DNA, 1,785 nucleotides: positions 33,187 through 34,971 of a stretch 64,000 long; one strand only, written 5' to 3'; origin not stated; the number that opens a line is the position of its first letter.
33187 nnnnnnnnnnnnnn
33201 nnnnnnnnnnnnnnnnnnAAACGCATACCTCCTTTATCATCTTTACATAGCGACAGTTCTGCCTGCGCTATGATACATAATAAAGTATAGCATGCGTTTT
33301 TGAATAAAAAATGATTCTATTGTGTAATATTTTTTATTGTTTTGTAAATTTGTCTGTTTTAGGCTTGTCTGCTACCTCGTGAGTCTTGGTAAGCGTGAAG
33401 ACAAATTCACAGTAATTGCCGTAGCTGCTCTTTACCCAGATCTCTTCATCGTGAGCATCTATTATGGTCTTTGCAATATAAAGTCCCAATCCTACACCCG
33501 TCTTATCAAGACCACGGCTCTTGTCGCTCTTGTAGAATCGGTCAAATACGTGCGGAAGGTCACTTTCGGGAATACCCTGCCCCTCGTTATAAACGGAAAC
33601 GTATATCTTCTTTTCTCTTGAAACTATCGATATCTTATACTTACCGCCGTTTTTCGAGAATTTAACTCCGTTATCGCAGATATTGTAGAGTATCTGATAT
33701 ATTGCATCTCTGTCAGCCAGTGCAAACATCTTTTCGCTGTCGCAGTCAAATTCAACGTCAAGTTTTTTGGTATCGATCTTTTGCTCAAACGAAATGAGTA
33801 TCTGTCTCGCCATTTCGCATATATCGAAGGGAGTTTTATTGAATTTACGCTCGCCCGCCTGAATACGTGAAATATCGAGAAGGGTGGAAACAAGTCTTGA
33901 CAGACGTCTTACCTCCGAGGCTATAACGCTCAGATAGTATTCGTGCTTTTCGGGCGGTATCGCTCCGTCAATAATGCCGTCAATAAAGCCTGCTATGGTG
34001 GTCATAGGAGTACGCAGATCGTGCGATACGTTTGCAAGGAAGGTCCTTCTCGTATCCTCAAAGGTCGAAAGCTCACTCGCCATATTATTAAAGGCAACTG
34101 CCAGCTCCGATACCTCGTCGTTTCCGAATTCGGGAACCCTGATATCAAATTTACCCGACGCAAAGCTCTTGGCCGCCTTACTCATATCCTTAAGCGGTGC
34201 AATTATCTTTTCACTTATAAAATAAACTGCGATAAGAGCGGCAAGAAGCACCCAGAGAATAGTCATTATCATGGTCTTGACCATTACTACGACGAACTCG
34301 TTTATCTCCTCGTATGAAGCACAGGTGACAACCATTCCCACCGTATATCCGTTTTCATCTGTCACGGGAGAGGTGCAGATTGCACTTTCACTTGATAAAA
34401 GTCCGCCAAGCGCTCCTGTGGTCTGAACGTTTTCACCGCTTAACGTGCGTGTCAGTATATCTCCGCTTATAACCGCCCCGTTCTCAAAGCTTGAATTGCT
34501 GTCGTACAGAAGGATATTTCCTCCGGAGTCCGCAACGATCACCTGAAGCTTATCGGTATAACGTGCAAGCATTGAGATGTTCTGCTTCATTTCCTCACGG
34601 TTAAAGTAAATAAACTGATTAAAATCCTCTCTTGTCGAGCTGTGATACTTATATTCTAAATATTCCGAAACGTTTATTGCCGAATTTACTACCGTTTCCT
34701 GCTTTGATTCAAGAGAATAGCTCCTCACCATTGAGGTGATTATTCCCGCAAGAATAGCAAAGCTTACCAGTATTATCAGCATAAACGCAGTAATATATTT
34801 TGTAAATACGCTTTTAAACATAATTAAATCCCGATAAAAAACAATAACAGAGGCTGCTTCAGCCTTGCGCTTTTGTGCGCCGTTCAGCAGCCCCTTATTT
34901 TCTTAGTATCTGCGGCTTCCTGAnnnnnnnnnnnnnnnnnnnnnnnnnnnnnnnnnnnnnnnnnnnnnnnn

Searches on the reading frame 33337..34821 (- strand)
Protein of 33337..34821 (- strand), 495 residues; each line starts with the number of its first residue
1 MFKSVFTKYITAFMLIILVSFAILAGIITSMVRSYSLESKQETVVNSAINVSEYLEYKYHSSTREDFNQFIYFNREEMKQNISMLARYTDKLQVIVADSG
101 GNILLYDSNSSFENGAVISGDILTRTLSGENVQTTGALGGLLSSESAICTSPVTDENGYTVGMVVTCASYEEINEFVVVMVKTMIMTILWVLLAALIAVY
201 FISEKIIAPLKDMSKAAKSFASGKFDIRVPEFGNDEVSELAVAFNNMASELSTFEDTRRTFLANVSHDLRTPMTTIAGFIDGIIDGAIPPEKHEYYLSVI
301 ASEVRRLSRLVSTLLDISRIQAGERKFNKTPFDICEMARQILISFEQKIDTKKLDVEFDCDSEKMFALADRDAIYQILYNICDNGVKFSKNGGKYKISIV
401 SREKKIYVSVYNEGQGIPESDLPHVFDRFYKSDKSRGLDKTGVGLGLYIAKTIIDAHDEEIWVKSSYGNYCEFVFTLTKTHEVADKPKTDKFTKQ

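Call 11: search_protein_families(library=pfam, proteins=[window:33337-34821:-])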
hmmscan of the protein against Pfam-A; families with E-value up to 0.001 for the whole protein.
window:33337-34821:- (495 aa): 3 families
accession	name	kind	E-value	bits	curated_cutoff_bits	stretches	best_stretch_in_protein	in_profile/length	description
PF02518.31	HATPase_c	-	2.6e-24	86.2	26.4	1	370-479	2-109/111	Histidine kinase-, DNA gyrase B-, and HSP90-like ATPase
PF00512.31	HisKA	-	9e-19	67.7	26.9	1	258-323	2-66/66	His Kinase A (phospho-acceptor) domain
PF00672.30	HAMP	-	1.8e-13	51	25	1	205-252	5-52/53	HAMP domain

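Call 31: find_related_loci(query=window:33337-34821:-, collection=metagenome_contigs, flank=10000)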
Query window:33337-34821:- (495 aa) in metagenome_contigs; peptide patterns used: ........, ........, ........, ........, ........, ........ (x = any residue, [..] = any of these).
91 stretches matched a pattern; 37 encode a relative of the query (tblastn E <= 1e-3); 37 distinct loci.
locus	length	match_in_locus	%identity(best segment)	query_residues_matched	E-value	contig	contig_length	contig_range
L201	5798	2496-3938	65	1-482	0e+0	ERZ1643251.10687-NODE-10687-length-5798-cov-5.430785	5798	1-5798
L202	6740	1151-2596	63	1-482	0e+0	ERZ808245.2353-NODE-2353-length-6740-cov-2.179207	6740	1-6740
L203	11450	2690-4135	63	1-482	0e+0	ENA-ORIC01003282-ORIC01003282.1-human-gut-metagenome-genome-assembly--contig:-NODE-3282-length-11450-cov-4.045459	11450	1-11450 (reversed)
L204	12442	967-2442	60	1-492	0e+0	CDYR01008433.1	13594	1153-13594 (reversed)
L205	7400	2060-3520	60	1-490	0e+0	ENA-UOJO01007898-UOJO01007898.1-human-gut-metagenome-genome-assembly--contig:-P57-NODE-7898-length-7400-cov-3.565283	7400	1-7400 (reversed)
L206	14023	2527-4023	60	1-494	0e+0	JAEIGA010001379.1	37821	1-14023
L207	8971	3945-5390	57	1-482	0e+0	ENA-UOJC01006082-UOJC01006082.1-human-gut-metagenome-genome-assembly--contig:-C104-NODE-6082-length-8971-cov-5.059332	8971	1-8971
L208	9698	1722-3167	57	1-482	0e+0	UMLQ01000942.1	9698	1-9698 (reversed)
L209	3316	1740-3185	57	1-482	0e+0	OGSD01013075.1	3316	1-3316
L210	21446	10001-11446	57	1-482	0e+0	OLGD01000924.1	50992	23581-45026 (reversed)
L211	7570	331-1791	54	1-484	4e-177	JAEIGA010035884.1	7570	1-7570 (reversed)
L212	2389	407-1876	54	1-488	3e-179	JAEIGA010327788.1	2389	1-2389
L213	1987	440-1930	50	2-489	2e-180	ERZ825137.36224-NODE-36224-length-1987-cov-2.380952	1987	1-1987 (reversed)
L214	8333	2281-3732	53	1-481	3e-164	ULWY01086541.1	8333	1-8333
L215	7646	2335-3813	52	1-485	5e-164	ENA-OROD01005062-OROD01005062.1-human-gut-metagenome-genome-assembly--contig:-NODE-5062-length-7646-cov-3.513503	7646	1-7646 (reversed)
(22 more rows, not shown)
